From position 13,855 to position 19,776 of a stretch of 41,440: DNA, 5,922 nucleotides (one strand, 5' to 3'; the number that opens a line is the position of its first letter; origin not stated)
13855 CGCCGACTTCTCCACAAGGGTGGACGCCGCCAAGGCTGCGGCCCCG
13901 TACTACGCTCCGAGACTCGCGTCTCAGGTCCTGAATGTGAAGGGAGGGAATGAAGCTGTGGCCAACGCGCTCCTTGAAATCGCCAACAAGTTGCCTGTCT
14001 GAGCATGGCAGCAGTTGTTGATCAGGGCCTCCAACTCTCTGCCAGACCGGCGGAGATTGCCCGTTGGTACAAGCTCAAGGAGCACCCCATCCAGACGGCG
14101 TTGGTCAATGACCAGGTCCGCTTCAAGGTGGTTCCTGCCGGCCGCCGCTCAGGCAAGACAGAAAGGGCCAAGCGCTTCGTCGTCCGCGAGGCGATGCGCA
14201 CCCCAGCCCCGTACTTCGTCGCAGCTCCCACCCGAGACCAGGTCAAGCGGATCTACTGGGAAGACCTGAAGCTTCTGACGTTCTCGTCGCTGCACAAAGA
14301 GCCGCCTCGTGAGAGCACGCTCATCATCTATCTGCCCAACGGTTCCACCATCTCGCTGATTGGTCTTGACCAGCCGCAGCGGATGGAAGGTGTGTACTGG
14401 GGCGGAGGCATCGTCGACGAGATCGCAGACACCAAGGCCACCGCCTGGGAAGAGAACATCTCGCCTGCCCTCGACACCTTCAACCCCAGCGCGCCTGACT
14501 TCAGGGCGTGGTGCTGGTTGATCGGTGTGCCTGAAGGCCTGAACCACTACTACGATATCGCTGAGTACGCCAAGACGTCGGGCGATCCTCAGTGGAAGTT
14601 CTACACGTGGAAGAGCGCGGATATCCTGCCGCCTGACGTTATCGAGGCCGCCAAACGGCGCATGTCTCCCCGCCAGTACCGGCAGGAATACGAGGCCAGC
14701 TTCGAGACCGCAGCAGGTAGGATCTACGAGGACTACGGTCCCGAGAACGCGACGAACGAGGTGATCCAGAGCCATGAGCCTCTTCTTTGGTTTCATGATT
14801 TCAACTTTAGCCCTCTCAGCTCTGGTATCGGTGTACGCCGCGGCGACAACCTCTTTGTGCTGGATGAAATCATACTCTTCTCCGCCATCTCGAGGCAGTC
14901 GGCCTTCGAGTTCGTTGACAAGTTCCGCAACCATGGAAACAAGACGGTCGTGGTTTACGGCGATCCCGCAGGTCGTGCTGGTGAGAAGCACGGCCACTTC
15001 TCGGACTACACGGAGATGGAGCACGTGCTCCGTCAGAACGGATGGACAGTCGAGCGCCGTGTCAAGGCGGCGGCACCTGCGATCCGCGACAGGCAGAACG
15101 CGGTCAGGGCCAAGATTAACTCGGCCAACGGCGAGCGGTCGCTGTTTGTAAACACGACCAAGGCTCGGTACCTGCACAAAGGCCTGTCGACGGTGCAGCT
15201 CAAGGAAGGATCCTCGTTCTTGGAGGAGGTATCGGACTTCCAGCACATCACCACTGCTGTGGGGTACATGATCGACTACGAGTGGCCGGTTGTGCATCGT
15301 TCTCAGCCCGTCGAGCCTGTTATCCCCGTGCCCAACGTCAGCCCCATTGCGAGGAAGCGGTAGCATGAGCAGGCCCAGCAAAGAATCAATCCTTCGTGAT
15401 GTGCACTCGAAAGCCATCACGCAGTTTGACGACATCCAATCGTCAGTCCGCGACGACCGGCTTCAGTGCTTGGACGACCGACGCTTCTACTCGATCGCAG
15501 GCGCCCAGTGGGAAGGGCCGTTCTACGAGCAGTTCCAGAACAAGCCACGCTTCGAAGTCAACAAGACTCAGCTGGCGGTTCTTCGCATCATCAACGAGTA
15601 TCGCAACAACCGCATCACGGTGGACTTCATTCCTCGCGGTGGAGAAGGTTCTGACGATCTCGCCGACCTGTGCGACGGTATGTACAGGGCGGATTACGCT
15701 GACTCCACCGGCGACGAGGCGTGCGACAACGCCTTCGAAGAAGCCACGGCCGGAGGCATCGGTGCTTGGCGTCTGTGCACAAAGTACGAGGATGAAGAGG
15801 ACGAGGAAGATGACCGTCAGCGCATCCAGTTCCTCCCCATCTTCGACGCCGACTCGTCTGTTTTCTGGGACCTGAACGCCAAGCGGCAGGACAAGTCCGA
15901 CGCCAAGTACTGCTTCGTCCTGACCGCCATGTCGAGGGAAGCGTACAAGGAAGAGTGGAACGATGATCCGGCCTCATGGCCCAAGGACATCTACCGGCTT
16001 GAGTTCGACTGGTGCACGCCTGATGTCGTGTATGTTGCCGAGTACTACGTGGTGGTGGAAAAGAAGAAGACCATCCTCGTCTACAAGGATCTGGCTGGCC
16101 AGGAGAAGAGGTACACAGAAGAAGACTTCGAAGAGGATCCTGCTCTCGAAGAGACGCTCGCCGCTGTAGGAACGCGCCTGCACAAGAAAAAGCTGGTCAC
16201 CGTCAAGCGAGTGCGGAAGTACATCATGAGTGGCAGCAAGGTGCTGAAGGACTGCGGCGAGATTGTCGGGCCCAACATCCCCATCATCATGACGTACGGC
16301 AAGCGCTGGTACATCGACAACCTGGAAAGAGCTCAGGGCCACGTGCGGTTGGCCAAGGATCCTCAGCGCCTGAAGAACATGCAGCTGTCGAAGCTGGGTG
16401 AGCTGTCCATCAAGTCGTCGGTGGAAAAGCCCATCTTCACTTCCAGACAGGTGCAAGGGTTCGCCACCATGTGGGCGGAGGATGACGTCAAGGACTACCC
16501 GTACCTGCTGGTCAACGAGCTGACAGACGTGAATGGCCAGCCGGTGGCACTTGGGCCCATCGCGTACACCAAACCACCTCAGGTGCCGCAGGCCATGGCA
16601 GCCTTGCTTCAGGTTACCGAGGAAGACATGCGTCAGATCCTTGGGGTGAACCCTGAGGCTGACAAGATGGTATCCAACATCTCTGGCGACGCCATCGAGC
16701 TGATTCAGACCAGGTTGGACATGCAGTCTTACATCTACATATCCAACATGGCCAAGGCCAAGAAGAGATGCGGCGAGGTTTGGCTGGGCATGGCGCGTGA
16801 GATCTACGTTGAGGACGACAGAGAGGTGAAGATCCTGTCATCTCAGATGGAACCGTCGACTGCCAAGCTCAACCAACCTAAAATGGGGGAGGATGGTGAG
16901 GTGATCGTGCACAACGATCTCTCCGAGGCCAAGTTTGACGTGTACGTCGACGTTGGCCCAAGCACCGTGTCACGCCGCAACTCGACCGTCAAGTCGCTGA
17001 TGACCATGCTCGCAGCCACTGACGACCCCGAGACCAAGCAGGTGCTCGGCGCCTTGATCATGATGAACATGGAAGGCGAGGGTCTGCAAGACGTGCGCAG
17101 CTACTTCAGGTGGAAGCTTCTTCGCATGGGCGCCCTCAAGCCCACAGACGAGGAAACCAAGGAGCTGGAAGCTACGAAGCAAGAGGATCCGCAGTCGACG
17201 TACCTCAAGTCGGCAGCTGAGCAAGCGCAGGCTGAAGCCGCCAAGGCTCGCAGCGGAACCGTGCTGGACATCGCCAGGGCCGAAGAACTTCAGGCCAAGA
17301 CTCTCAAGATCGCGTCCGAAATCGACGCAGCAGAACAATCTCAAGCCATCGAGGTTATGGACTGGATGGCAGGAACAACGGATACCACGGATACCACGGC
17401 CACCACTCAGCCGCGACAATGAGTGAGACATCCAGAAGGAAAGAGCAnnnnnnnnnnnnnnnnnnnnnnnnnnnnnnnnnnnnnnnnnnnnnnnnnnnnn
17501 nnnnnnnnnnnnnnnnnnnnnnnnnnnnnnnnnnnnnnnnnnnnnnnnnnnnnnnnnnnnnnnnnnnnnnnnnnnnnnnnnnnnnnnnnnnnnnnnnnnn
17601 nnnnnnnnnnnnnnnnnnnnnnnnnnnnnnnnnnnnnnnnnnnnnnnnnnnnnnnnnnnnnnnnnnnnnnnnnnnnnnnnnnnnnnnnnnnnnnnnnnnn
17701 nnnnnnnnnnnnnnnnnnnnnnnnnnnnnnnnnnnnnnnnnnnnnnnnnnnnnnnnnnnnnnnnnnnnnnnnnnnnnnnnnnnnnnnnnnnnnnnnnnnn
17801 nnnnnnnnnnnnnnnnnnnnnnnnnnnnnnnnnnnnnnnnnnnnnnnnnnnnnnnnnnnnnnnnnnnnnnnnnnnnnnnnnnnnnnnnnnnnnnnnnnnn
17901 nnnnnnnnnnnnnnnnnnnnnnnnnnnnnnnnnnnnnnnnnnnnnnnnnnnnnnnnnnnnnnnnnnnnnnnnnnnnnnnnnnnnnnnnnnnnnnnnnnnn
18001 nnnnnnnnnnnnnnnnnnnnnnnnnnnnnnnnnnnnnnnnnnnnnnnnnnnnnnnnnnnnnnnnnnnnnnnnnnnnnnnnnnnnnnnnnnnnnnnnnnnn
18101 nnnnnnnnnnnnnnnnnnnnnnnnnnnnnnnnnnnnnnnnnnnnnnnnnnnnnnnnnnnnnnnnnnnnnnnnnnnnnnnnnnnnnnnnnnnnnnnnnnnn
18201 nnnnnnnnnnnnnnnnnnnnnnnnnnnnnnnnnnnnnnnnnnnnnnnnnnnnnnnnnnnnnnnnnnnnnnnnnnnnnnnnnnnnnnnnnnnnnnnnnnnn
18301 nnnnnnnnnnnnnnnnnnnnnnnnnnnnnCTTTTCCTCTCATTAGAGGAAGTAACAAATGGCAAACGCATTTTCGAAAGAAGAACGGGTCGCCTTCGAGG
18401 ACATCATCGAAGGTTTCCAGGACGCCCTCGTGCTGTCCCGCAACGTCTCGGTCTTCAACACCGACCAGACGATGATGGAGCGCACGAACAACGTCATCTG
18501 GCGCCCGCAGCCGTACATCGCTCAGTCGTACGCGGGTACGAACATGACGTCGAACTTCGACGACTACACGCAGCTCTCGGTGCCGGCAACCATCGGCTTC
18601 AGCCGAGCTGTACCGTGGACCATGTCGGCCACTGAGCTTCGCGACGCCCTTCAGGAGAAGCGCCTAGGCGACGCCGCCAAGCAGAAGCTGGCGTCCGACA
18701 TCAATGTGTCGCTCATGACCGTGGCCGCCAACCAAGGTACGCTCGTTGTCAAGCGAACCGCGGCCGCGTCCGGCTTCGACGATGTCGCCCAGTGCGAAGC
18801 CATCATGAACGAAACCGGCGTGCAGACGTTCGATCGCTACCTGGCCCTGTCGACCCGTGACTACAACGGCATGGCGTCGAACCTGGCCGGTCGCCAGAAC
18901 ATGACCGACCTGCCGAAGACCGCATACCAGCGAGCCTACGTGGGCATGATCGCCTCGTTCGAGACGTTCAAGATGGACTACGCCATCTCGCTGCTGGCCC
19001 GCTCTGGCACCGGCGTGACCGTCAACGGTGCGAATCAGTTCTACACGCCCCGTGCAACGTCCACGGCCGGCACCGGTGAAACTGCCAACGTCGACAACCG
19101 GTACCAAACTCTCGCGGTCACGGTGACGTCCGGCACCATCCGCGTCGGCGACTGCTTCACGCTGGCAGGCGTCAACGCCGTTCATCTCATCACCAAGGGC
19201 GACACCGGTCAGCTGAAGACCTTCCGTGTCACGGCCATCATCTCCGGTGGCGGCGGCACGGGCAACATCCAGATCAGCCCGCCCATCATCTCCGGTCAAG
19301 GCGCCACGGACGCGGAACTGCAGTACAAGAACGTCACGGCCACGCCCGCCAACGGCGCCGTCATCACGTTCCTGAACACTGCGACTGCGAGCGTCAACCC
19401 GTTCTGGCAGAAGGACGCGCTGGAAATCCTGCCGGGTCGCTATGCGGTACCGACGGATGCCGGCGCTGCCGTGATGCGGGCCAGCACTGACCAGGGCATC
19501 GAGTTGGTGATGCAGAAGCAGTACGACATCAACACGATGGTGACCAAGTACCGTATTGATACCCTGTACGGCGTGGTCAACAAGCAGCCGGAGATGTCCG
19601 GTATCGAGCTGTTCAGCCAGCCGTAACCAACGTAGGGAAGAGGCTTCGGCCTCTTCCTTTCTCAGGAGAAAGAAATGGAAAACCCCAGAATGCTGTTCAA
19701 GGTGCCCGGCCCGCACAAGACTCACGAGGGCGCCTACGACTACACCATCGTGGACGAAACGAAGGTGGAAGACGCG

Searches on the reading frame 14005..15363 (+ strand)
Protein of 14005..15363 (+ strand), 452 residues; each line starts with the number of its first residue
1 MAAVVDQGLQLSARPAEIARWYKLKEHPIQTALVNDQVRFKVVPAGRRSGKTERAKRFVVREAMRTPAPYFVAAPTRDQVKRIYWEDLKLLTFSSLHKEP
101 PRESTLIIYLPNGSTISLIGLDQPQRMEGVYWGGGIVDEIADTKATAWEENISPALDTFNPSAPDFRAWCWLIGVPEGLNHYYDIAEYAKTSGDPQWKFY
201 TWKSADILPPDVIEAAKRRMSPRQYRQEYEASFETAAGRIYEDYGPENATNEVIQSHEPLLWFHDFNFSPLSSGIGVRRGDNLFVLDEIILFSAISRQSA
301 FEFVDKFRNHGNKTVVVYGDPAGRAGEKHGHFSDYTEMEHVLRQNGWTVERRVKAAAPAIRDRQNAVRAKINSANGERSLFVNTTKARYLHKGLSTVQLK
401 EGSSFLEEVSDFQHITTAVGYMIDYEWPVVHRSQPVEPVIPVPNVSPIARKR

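Call 23: search_protein_families(library=phrogs, proteins=[window:14005-15363:+], max_evalue=0.001)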
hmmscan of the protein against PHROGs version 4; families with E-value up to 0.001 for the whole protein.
window:14005-15363:+ (452 aa): 2 families
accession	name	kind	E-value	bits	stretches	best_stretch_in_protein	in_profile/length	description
phrog_2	-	head and packaging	3.2e-22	80.1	1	21-326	236-539/807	terminase large subunit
phrog_10250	-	head and packaging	8.1e-14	52.9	1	217-434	2-223/228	terminase large subunit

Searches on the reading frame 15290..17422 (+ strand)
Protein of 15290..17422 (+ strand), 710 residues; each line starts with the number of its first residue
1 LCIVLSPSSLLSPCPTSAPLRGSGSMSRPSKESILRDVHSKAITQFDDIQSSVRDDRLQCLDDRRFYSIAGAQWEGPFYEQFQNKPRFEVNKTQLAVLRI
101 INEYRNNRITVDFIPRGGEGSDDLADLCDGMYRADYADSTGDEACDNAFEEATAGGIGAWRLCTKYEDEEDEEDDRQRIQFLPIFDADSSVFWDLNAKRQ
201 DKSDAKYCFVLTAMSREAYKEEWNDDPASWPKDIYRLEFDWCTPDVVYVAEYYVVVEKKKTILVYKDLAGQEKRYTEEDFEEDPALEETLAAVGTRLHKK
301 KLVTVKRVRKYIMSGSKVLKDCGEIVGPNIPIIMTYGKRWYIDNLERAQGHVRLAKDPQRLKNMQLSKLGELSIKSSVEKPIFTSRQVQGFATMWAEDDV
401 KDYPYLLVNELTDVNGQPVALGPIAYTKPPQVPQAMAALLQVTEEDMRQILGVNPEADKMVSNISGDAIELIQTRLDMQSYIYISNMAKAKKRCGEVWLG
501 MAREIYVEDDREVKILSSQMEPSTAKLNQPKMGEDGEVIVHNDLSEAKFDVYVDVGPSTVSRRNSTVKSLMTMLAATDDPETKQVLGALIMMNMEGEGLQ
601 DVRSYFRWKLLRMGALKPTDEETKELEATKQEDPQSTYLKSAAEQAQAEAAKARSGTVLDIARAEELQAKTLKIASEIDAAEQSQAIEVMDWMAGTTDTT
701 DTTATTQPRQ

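Call 23: search_protein_families(library=phrogs, proteins=[window:15290-17422:+], max_evalue=0.001)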
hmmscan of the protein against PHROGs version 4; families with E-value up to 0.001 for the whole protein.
window:15290-17422:+ (710 aa): 2 families
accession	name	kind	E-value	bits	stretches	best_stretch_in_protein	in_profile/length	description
phrog_156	-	head and packaging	3.6e-139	466.2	1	38-693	11-642/681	portal protein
phrog_14911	-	unknown function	1.7e-100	337.8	1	37-438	5-403/404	-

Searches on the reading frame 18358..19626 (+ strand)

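Call 23: search_protein_families(library=phrogs, proteins=[window:18358-19626:+], max_evalue=0.001)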
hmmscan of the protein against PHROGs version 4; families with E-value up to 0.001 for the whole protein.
window:18358-19626:+ (422 aa): 2 families
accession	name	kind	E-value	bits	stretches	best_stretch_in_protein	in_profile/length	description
phrog_283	-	head and packaging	1.1e-77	263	1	1-418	1-382/385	major head protein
phrog_22632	-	head and packaging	1.6e-12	48.9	1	11-202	11-210/226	head protein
